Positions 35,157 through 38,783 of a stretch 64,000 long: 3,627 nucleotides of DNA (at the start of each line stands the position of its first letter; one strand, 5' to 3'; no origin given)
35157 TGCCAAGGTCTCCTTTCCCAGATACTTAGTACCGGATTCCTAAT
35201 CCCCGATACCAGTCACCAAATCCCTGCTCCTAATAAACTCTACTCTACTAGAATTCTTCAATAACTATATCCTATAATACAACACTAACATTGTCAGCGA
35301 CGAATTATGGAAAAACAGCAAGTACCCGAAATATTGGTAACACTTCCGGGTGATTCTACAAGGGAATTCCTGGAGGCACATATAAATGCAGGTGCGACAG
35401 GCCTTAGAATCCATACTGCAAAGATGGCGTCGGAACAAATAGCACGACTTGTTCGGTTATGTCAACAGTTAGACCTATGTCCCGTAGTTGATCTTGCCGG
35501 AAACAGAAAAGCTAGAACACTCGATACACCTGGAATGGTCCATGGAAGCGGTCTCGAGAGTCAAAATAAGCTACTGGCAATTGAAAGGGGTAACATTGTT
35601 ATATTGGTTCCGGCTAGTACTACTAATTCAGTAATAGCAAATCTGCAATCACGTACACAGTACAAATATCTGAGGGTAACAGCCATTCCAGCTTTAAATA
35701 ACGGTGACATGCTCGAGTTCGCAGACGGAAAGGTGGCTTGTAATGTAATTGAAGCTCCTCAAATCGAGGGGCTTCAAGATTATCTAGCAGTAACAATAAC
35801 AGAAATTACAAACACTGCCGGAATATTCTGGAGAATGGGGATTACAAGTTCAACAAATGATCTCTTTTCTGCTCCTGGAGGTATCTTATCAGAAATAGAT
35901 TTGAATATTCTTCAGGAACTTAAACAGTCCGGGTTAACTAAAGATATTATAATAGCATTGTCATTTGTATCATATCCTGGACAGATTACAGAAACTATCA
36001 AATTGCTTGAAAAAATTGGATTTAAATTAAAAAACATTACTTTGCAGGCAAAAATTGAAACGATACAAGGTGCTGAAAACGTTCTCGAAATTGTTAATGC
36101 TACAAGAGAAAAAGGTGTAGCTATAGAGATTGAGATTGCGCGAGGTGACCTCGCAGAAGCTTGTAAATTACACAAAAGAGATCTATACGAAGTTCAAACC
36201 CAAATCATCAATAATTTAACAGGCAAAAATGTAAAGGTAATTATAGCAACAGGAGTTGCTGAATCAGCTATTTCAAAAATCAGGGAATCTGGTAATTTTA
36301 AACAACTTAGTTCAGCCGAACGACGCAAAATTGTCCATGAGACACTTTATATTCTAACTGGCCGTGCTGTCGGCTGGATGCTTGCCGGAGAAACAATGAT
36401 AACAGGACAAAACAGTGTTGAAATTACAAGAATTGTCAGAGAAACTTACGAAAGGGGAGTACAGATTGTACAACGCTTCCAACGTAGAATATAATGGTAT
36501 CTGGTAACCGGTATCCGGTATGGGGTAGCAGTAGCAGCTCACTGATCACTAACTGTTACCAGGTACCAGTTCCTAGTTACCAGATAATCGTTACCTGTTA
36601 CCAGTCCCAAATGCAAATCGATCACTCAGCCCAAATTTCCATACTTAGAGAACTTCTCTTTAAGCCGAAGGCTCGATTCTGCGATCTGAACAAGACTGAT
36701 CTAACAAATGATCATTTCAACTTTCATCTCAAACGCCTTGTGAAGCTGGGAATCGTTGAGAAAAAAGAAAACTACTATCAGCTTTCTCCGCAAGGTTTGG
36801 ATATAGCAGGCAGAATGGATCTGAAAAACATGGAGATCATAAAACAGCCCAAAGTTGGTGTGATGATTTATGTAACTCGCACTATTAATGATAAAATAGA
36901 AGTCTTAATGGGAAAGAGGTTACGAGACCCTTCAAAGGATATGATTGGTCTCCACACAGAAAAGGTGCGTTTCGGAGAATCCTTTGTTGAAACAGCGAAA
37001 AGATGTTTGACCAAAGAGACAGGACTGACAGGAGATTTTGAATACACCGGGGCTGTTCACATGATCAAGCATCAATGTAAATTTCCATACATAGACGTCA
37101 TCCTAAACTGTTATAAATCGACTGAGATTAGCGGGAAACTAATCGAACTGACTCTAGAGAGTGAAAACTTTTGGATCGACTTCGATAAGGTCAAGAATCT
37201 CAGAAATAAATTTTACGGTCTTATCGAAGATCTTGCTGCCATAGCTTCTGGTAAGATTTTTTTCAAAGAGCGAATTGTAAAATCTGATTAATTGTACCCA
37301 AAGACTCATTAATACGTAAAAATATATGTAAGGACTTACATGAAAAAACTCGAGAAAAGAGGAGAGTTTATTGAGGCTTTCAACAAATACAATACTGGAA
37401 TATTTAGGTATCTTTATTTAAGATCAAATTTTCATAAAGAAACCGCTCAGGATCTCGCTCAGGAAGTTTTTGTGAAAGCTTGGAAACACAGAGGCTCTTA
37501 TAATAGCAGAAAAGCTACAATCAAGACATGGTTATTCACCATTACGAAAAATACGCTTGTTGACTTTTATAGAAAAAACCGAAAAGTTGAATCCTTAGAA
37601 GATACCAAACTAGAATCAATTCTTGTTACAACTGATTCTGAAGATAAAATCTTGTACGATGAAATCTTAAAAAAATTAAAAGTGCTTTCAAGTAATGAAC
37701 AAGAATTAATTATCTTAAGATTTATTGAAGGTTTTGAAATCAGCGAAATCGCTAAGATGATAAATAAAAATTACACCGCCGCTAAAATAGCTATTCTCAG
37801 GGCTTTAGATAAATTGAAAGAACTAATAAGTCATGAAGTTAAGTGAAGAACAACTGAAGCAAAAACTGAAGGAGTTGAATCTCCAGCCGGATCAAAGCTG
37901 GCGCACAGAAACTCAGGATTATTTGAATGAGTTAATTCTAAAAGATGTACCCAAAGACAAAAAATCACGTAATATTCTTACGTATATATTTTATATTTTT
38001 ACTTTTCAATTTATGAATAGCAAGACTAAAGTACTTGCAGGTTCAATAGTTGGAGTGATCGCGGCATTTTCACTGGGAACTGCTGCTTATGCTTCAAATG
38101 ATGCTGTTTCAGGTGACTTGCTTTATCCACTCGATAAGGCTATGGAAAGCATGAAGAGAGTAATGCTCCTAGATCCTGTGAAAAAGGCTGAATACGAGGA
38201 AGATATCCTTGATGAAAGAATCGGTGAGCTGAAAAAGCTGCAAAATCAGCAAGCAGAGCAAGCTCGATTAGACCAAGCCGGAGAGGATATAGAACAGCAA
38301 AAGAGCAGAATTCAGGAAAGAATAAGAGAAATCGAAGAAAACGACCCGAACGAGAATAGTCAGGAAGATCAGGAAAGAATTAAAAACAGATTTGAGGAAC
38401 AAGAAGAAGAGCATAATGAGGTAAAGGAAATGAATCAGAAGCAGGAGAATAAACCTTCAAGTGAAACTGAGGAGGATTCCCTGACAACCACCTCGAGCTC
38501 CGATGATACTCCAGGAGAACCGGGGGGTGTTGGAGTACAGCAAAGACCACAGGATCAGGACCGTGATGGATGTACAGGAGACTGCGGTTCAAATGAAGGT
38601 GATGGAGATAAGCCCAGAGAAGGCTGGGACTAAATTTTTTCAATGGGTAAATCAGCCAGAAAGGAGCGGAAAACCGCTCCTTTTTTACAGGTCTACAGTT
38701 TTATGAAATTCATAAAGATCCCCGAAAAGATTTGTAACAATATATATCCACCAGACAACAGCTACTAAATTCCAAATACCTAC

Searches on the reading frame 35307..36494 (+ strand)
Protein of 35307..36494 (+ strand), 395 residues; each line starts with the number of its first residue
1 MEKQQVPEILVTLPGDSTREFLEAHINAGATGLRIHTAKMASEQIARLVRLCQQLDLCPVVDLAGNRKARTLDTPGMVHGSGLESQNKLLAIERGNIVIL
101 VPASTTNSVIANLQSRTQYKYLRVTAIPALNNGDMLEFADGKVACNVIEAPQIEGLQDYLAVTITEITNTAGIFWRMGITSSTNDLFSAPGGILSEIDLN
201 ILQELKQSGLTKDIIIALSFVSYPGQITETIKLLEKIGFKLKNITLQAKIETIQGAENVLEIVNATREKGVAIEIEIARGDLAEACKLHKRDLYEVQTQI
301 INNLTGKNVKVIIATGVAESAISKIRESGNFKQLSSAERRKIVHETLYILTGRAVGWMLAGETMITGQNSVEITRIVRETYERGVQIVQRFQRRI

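Call 50: search_protein_families(library=pfam, proteins=[window:35307-36494:+], max_evalue=0.01)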
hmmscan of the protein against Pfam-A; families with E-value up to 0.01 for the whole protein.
window:35307-36494:+ (395 aa): 1 family
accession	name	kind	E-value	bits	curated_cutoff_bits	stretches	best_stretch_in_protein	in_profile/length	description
PF00224.27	PK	-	3e-10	40.1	30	1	68-325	61-291/328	Pyruvate kinase, barrel domain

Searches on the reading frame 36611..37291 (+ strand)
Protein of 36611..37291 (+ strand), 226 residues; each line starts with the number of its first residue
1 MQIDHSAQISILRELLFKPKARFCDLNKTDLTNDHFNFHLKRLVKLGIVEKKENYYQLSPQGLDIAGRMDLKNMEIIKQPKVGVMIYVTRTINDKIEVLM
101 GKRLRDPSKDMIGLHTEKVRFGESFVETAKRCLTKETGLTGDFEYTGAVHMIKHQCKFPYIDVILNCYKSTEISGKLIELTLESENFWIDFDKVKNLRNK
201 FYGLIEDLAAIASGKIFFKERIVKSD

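Call 50: search_protein_families(library=pfam, proteins=[window:36611-37291:+], max_evalue=0.01)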
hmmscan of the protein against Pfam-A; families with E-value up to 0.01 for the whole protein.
window:36611-37291:+ (226 aa): 2 families
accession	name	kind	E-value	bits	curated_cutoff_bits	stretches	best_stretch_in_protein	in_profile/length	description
PF00293.34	NUDIX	-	5.6e-05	23.6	21.1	1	82-198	4-124/134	NUDIX domain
PF24038.1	DUF7347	-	0.00027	21.6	27.6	1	5-67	10-75/77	Domain of unknown function (DUF7347)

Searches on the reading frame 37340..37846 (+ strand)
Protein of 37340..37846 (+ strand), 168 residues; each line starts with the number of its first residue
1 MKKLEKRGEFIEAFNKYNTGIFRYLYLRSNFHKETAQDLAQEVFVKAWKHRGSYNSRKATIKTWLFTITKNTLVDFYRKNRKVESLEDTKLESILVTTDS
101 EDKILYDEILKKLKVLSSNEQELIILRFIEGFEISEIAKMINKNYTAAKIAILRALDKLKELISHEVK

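Call 50: search_protein_families(library=pfam, proteins=[window:37340-37846:+], max_evalue=0.01)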
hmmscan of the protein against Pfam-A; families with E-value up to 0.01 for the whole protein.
window:37340-37846:+ (168 aa): 5 families
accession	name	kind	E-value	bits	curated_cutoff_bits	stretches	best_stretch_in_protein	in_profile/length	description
PF04542.20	Sigma70_r2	-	5e-15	55.5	24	1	30-82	17-70/71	Sigma-70 region 2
PF08281.18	Sigma70_r4_2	-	1.5e-08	34.6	25.7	1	107-159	2-54/54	Sigma-70, region 4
PF04545.22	Sigma70_r4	-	1.4e-06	28.2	24.1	1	113-161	2-50/50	Sigma-70, region 4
PF07638.17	Sigma70_ECF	-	0.00028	21.3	21.1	1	73-143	87-163/185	ECF sigma factor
PF06530.18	Phage_antitermQ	-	0.0029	18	26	1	98-153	46-100/118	Phage antitermination protein Q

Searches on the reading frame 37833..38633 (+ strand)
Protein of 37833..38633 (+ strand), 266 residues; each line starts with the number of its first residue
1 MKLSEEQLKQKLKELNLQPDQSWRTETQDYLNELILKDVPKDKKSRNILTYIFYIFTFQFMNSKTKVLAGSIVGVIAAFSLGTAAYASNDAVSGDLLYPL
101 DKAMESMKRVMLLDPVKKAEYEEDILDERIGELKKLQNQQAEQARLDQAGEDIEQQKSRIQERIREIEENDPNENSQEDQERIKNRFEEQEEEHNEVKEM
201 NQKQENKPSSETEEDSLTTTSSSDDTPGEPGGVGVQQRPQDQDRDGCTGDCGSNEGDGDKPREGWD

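Call 50: search_protein_families(library=pfam, proteins=[window:37833-38633:+], max_evalue=0.01)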
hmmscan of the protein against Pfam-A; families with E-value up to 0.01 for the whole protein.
window:37833-38633:+ (266 aa): 1 family
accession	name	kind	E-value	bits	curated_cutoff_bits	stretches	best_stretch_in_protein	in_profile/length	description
PF18915.5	DUF5667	-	6.4e-09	36.6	27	1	92-190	3-99/99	Domain of unknown function (DUF5667)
